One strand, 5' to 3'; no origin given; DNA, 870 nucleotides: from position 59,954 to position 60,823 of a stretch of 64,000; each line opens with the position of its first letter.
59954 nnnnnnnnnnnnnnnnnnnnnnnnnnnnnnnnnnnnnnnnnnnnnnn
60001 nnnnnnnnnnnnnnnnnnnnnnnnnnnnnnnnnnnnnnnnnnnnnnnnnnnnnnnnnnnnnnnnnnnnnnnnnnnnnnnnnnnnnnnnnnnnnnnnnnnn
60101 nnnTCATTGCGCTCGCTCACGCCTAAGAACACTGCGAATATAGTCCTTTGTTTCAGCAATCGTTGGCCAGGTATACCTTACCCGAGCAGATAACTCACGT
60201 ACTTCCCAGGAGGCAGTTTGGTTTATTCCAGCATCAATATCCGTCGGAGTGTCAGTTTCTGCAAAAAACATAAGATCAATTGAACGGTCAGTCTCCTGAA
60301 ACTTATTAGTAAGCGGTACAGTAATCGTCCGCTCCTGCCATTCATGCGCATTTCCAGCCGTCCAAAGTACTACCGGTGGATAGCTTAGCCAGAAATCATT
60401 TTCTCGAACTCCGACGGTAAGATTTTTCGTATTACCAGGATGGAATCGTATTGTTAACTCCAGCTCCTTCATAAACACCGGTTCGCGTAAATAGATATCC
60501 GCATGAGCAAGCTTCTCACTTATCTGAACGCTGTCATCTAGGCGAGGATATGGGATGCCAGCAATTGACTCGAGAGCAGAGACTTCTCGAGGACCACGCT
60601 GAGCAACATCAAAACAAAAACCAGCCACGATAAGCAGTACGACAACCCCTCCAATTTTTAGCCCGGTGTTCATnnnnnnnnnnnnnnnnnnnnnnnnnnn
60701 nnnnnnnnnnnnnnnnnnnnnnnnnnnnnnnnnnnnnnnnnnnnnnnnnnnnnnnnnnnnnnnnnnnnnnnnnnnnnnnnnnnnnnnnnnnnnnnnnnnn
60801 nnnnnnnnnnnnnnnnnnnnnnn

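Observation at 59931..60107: Unlisted 58 aa two-helix membrane ORF bridged to both neighbours by ATGA overlaps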

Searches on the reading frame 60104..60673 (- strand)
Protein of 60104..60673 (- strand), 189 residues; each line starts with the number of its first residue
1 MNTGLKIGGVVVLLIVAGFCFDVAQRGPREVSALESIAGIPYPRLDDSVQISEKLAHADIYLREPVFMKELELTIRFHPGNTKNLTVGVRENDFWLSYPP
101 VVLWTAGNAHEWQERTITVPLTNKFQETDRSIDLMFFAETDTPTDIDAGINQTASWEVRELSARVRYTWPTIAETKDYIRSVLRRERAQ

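Call 3: search_protein_families(library=pfam, proteins=[window:60104-60673:-], max_evalue=0.1)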
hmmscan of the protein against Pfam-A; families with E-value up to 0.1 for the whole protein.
window:60104-60673:- (189 aa): 0 families

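Call 6: find_encoding_contigs(protein=window:60104-60673:-, flank=6000)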
Protein window:60104-60673:- (189 aa): 5 contigs read that carry it; 2 places shown.
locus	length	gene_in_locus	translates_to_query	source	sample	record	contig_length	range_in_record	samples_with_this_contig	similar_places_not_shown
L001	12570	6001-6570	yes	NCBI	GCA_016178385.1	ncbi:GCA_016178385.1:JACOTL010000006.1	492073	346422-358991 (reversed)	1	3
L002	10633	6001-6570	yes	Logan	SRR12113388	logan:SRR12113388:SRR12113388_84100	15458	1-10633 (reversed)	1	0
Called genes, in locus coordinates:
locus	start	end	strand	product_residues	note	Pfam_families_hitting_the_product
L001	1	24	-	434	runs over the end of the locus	PF08014:MATCAP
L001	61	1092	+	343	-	PF18419:ATP-grasp_6 (weak), PF08443:RimK, PF07478:Dala_Dala_lig_C (weak), PF08443:RimK (weak)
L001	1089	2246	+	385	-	PF13439:Glyco_transf_4 (weak), PF13579:Glyco_trans_4_4, PF00534:Glycos_transf_1, PF13692:Glyco_trans_1_4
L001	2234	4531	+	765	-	PF20176:DUF6541 (weak)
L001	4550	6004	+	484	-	PF01943:Polysacc_synt, PF13440:Polysacc_synt_3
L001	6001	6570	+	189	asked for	-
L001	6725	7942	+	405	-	-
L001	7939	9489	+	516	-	PF03023:MurJ, PF13440:Polysacc_synt_3, PF01554:MatE (weak)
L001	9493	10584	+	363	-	PF00534:Glycos_transf_1 (faint)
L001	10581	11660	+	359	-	PF01075:Glyco_transf_9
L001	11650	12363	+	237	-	PF00535:Glycos_transf_2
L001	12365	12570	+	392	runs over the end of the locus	PF04464:Glyphos_transf (weak)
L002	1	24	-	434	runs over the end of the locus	PF08014:MATCAP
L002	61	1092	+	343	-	PF18419:ATP-grasp_6 (weak), PF08443:RimK, PF07478:Dala_Dala_lig_C (weak), PF08443:RimK (weak)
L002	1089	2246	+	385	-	PF13439:Glyco_transf_4 (weak), PF13579:Glyco_trans_4_4, PF00534:Glycos_transf_1, PF13692:Glyco_trans_1_4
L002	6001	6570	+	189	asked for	-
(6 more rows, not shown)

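Call 18: find_related_loci(query=A1, collection=genome_contigs, flank=4000)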
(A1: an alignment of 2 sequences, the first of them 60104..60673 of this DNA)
Query A1 (189 aa) in genome_contigs; peptide patterns used: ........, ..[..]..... (x = any residue, [..] = any of these).
128 stretches matched a pattern; 10 encode a relative of the query (tblastn E <= 1e-3); 10 distinct loci.
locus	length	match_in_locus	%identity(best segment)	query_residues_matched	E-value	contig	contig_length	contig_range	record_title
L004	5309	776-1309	49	14-187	4e-52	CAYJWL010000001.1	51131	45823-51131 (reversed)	MAG TPA_asm: uncultured Candidatus Saccharibacteria bacterium isolate ERP125453_co1_506 genome assembly, contig: NODE_44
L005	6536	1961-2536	42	7-187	2e-45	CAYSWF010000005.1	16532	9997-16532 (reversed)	MAG TPA_asm: uncultured Candidatus Saccharibacteria bacterium isolate binchicken_co266_39 genome assembly, contig: NODE_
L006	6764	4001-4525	46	7-188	3e-44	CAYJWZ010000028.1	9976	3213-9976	MAG TPA_asm: uncultured Candidatus Saccharibacteria bacterium isolate ERP125453_co1_523 genome assembly, contig: NODE_79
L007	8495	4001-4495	43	27-187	3e-42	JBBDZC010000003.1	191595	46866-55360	MAG: Candidatus Andersenbacteria bacterium isolate LejiaD_51_235 Lejia_D_140_length_191595_cov_146, whole genome shotgun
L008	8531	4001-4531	43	7-187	8e-41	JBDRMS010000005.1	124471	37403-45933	MAG: bacterium isolate MEGAHIT-group-1.842 k141_5492759, whole genome shotgun sequence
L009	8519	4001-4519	41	14-187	8e-41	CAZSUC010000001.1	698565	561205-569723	MAG TPA_asm: uncultured Candidatus Saccharibacteria bacterium isolate SRP294416_co1_70 genome assembly, contig: NODE_1_l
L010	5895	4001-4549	36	7-187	3e-39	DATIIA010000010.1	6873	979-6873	MAG TPA_asm: Candidatus Andersenbacteria bacterium isolate SMAG_U15652 k141_204363, whole genome shotgun sequence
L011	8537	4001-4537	39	10-188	6e-36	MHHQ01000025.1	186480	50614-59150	MAG: Candidatus Andersenbacteria bacterium RIFCSPHIGHO2_02_FULL_46_16 rifcsphigho2_02_scaffold_572, whole genome shotgun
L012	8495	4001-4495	39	30-187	1e-32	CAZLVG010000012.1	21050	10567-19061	MAG TPA_asm: uncultured Candidatus Saccharibacteria bacterium isolate SRP141376_co1_332 genome assembly, contig: NODE_54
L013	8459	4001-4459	43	34-187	2e-37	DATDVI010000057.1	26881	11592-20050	MAG TPA_asm: Candidatus Andersenbacteria bacterium isolate SMAG_U8080 k141_1934963, whole genome shotgun sequence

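Call 43: search_solved_structures(query=A4, max_evalue=10)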
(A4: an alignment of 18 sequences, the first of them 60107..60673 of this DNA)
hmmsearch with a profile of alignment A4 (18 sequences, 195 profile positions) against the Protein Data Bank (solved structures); distinct sequences matched with E-value up to 10: 0.

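Call 49: search_protein_families(library=ncbifam, proteins=[window:60107-60673:-], max_evalue=1)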
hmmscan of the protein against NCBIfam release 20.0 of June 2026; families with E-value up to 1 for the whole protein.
window:60107-60673:- (189 aa): 0 families
